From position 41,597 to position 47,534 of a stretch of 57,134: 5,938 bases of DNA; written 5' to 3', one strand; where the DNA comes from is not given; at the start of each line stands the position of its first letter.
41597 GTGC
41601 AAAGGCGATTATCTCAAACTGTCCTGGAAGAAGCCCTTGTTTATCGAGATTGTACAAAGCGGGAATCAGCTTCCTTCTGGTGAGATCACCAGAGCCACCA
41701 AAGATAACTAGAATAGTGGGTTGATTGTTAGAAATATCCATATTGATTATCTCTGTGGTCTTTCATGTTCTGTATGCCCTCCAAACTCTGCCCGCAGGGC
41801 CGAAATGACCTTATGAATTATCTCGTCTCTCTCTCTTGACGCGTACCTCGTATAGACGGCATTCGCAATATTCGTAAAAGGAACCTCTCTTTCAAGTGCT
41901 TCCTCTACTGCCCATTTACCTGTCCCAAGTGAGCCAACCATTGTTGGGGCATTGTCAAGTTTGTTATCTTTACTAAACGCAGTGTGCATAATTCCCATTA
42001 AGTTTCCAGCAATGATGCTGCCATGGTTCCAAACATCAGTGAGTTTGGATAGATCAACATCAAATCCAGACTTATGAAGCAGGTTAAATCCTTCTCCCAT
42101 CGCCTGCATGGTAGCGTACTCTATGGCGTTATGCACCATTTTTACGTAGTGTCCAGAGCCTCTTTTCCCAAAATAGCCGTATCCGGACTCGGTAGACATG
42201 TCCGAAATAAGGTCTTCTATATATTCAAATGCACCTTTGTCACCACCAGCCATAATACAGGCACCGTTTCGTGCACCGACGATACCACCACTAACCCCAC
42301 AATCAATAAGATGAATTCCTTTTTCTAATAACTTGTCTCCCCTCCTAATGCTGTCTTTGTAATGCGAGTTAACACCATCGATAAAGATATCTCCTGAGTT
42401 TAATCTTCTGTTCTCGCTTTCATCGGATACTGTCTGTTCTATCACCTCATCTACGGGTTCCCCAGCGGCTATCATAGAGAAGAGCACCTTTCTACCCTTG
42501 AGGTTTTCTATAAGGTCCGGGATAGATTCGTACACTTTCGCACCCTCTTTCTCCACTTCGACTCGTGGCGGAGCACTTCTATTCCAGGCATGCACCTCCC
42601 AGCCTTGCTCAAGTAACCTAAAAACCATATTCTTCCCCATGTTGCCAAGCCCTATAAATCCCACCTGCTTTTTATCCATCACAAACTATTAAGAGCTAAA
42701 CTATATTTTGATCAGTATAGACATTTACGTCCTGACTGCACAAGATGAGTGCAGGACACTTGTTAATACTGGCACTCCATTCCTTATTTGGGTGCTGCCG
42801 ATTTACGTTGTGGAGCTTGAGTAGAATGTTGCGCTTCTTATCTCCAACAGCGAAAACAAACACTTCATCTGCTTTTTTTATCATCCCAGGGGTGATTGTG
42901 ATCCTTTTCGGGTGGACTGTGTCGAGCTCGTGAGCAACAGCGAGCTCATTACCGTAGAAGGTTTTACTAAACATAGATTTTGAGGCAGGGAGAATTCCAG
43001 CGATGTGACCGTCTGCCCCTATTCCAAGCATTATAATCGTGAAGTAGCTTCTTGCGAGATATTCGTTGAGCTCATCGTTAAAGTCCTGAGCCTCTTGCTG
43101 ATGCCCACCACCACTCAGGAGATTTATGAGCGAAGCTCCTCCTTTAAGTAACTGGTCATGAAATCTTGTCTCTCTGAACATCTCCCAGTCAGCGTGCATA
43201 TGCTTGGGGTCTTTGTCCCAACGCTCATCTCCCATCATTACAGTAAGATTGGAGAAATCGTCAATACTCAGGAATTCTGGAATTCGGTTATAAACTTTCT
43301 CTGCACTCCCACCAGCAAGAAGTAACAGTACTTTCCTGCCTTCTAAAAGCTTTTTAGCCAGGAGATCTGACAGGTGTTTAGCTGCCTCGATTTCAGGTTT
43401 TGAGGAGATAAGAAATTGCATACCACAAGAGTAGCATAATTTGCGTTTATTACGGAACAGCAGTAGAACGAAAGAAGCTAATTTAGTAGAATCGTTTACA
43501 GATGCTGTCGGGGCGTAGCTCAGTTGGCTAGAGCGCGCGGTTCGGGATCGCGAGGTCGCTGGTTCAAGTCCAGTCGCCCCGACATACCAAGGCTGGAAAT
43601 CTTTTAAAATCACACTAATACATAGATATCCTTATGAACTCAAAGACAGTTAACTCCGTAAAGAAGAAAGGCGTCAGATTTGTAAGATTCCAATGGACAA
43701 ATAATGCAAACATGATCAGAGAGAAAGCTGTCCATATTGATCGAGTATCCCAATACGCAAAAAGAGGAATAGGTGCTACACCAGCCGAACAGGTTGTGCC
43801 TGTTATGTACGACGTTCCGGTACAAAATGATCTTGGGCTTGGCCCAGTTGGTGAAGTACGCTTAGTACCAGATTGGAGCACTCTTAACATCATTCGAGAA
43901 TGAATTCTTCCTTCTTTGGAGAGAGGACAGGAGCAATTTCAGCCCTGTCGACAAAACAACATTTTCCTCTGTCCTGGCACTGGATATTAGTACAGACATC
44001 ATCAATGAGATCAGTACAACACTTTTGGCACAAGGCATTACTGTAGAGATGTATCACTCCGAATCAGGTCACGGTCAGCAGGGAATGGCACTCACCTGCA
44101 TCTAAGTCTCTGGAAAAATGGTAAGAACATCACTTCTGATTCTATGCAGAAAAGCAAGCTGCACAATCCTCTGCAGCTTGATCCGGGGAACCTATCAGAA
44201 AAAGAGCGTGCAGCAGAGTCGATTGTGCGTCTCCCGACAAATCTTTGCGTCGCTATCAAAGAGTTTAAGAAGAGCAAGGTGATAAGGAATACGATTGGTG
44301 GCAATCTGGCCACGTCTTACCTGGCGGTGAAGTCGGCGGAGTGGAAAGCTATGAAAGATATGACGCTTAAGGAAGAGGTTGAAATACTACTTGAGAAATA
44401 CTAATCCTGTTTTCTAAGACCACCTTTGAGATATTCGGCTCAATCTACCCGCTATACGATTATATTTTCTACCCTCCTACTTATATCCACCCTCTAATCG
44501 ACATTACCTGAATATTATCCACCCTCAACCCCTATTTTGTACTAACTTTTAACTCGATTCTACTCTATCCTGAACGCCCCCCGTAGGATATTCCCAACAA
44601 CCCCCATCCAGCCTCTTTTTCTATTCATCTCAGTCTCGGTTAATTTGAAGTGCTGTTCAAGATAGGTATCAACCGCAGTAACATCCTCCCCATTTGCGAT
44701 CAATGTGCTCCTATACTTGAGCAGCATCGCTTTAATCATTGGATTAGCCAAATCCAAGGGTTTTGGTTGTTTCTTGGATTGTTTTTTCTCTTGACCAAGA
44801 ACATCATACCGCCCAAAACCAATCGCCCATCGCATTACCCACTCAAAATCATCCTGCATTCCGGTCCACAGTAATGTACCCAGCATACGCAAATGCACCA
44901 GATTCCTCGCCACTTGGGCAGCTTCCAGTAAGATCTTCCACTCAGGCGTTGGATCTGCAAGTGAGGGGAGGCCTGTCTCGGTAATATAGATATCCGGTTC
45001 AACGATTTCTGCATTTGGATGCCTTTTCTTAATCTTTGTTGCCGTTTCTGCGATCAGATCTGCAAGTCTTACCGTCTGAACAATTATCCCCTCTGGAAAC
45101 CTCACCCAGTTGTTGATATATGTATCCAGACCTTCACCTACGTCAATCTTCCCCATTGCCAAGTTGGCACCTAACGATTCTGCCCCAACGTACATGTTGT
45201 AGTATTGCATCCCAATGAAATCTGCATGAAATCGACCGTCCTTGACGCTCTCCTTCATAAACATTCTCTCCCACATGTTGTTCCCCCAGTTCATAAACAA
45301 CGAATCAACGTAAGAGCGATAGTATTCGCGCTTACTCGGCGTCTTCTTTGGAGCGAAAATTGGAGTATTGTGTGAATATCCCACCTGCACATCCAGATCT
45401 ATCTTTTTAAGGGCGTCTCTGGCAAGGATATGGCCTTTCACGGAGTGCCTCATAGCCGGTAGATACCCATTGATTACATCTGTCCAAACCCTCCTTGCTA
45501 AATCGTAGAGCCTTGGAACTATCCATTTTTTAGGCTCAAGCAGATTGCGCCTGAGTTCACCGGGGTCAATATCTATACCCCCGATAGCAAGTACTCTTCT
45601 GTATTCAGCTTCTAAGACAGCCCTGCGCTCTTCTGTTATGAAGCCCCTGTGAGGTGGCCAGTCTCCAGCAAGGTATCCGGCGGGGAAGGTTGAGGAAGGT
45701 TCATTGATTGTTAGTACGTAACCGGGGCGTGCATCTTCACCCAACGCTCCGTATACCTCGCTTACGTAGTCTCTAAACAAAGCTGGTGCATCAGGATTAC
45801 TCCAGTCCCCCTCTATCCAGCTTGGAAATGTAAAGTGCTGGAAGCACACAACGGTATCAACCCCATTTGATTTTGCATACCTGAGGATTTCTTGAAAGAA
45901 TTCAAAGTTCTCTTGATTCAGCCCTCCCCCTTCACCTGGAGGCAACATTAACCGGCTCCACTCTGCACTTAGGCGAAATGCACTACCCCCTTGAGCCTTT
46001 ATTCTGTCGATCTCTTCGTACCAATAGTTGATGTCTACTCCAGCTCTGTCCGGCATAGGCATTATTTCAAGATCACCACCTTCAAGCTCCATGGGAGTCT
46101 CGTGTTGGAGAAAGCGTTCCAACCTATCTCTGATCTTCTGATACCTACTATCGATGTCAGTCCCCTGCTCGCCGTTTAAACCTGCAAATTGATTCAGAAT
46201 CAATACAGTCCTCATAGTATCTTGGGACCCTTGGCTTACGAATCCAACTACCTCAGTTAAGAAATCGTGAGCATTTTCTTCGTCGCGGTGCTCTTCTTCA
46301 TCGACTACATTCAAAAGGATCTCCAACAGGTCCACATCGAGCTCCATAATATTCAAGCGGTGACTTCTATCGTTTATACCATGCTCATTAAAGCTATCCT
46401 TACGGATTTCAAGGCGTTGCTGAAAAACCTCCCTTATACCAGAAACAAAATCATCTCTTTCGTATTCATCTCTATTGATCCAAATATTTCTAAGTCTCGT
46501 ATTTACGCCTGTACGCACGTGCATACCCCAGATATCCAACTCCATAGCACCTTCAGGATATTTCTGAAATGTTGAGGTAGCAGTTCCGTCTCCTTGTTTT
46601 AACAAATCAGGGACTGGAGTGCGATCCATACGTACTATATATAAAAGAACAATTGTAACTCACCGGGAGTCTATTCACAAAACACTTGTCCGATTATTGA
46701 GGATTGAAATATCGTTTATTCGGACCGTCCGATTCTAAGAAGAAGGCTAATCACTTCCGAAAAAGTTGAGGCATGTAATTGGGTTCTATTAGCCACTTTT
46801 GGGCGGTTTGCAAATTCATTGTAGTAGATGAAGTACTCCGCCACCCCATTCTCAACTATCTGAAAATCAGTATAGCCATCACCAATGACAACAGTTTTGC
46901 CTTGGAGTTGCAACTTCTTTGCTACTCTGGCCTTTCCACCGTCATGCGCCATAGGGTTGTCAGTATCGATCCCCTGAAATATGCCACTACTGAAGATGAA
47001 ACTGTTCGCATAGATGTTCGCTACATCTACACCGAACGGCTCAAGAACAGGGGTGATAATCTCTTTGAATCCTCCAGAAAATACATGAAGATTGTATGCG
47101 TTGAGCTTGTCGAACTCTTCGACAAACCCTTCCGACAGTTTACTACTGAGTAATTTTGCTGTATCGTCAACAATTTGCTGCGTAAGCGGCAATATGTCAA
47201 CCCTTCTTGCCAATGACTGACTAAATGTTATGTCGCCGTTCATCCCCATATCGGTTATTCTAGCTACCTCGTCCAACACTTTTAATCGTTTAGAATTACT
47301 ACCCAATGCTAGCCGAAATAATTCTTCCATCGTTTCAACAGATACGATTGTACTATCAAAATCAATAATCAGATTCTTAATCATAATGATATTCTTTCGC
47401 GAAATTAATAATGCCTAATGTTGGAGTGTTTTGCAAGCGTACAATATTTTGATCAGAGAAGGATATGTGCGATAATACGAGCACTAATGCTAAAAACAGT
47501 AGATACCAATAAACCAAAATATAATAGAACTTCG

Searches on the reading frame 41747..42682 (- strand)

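Call 11: search_protein_families(library=pfam, proteins=[window:41747-42682:-], max_evalue=0.001)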
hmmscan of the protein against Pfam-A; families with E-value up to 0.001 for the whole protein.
window:41747-42682:- (311 aa): 6 families
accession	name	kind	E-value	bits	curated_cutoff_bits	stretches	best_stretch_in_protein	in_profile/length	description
PF03446.21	NAD_binding_2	-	1.2e-40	139.6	21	1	6-165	1-155/161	NAD binding domain of 6-phosphogluconate dehydrogenase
PF00393.24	6PGD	-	3.2e-23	83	27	1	177-288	1-119/290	6-phosphogluconate dehydrogenase, C-terminal domain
PF14833.11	NAD_binding_11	-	3.8e-06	27.6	30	1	175-222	1-46/122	NAD-binding of NADP-dependent 3-hydroxyisobutyrate dehydrogenase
PF01488.26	Shikimate_DH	-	2e-05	25.1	24.3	1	3-93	11-103/138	Shikimate / quinate 5-dehydrogenase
PF02826.25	2-Hacid_dh_C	-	4.2e-05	23.5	25.1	1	3-59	35-90/178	D-isomer specific 2-hydroxyacid dehydrogenase, NAD binding domain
PF03807.23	F420_oxidored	-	0.001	20.1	21.6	0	6-42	1-38/94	NADP oxidoreductase coenzyme F420-dependent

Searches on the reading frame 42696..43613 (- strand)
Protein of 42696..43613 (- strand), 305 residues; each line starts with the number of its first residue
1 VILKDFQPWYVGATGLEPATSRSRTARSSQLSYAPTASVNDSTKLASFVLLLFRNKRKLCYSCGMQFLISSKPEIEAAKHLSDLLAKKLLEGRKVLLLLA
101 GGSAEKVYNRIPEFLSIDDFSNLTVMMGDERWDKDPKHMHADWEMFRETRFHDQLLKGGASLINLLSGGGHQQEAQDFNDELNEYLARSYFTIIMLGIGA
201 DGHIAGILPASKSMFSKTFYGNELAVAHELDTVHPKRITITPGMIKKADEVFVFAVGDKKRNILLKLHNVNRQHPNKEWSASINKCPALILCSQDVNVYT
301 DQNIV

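Call 11: search_protein_families(library=pfam, proteins=[window:42696-43613:-], max_evalue=0.001)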
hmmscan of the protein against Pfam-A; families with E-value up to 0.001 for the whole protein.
window:42696-43613:- (305 aa): 1 family
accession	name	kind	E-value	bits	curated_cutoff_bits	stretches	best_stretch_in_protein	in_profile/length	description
PF01182.26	Glucosamine_iso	-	4.2e-23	82.8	27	1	76-272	9-205/225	Glucosamine-6-phosphate isomerases/6-phosphogluconolactonase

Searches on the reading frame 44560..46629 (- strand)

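Call 11: search_protein_families(library=pfam, proteins=[window:44560-46629:-], max_evalue=0.001)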
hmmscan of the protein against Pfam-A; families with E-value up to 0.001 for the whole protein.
window:44560-46629:- (689 aa): 1 family
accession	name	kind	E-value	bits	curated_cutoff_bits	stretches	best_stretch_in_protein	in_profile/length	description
PF00232.24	Glyco_hydro_1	-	4.8e-18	65.3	22.6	1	203-348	60-199/453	Glycosyl hydrolase family 1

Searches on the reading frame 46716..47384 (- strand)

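Call 20: search_protein_families(library=pfam, proteins=[window:46716-47384:-], max_evalue=0.00001)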
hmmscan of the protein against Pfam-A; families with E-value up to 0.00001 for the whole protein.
window:46716-47384:- (222 aa): 2 families
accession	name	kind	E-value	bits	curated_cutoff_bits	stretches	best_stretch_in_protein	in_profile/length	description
PF12710.13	HAD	-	1.1e-12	49.3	27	1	6-176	2-187/189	haloacid dehalogenase-like hydrolase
PF00702.32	Hydrolase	-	7e-09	36.8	26.4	1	2-174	1-184/191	haloacid dehalogenase-like hydrolase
